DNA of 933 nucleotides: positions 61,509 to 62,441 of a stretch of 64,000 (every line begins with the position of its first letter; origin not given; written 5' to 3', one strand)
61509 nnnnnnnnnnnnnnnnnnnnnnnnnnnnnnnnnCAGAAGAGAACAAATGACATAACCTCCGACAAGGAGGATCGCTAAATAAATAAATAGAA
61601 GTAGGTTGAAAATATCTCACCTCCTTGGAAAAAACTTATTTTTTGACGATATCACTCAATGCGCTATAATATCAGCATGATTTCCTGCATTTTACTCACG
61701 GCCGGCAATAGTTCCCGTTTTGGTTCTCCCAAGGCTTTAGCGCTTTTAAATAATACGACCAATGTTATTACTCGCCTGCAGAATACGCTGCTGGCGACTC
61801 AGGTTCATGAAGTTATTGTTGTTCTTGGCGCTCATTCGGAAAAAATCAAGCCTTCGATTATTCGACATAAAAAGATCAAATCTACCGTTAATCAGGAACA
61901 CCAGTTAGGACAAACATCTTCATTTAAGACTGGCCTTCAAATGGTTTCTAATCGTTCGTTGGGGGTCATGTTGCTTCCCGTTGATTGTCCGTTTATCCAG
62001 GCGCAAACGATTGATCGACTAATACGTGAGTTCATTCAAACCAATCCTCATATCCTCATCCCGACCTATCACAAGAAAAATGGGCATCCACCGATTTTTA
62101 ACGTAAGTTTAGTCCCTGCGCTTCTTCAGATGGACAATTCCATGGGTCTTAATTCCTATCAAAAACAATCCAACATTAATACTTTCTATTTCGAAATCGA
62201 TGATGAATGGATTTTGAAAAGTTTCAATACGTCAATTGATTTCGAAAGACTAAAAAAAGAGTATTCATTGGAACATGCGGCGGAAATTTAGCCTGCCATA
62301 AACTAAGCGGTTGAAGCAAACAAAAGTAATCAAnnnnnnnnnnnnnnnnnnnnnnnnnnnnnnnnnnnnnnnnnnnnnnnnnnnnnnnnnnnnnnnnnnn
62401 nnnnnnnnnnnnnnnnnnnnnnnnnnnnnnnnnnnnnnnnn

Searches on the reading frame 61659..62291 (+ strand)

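Call 11: search_protein_families(library=ncbifam, proteins=[window:61659-62291:+], max_evalue=0.001)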
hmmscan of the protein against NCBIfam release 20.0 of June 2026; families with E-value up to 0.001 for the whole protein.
window:61659-62291:+ (210 aa): 24 families
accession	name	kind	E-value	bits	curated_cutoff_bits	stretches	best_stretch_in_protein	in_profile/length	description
NF045665.1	NTPtran_DVU1551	equivalog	9.9e-39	133.4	315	1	9-204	2-195/359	DVU_1551 family NTP transferase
TIGR03310.1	matur_MocA_YgfJ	equivalog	1.2e-32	113.5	186.45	1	9-197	1-187/188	molybdenum cofactor cytidylyltransferase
TIGR03202.1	pucB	equivalog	5.1e-16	59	235.05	1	10-191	3-188/192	xanthine dehydrogenase accessory protein PucB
NF045782.1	NicBOxredNboR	equivalog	9.4e-15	54.8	260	1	7-125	8-124/206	nicotine blue oxidoreductase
NF001457.0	PRK00317.1-3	equivalog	1.1e-11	44.6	164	1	8-179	2-166/200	molybdenum cofactor guanylyltransferase MobA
NF010940.0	PRK14360.1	equivalog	6e-11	41.6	602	1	7-141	1-135/452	bifunctional UDP-N-acetylglucosamine diphosphorylase/glucosamine-1-phosphate N-acetyltransferase GlmU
TIGR01173.1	glmU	equivalog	1.3e-10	40.7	366.85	1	9-142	2-134/452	bifunctional UDP-N-acetylglucosamine diphosphorylase/glucosamine-1-phosphate N-acetyltransferase GlmU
NF010933.0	PRK14353.1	equivalog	1.4e-10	40.4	505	1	8-132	6-130/453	bifunctional UDP-N-acetylglucosamine diphosphorylase/glucosamine-1-phosphate N-acetyltransferase GlmU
NF002741.0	PRK02726.1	equivalog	2.7e-10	40.2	179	1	7-200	7-196/200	molybdenum cofactor guanylyltransferase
NF053639.1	Mfer334_fam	equivalog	4.3e-10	39.8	260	1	27-128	28-129/209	pseudomurein biosynthesis protein PmurB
NF010934.1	PRK14354.1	equivalog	9e-10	37.6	450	1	10-142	2-134/447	bifunctional UDP-N-acetylglucosamine diphosphorylase/glucosamine-1-phosphate N-acetyltransferase GlmU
NF010935.0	PRK14355.1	equivalog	3.1e-09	36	718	1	8-140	4-136/459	bifunctional UDP-N-acetylglucosamine diphosphorylase/glucosamine-1-phosphate N-acetyltransferase GlmU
TIGR02665.1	molyb_mobA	equivalog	3.9e-09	36.8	151.85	1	8-144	1-131/186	molybdenum cofactor guanylyltransferase MobA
NF010932.0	PRK14352.1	equivalog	7.5e-09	34.8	611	1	8-130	7-131/488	bifunctional UDP-N-acetylglucosamine diphosphorylase/glucosamine-1-phosphate N-acetyltransferase GlmU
NF001837.0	PRK00560.1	equivalog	4.7e-08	33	182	1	5-197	6-186/196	molybdenum cofactor guanylyltransferase MobA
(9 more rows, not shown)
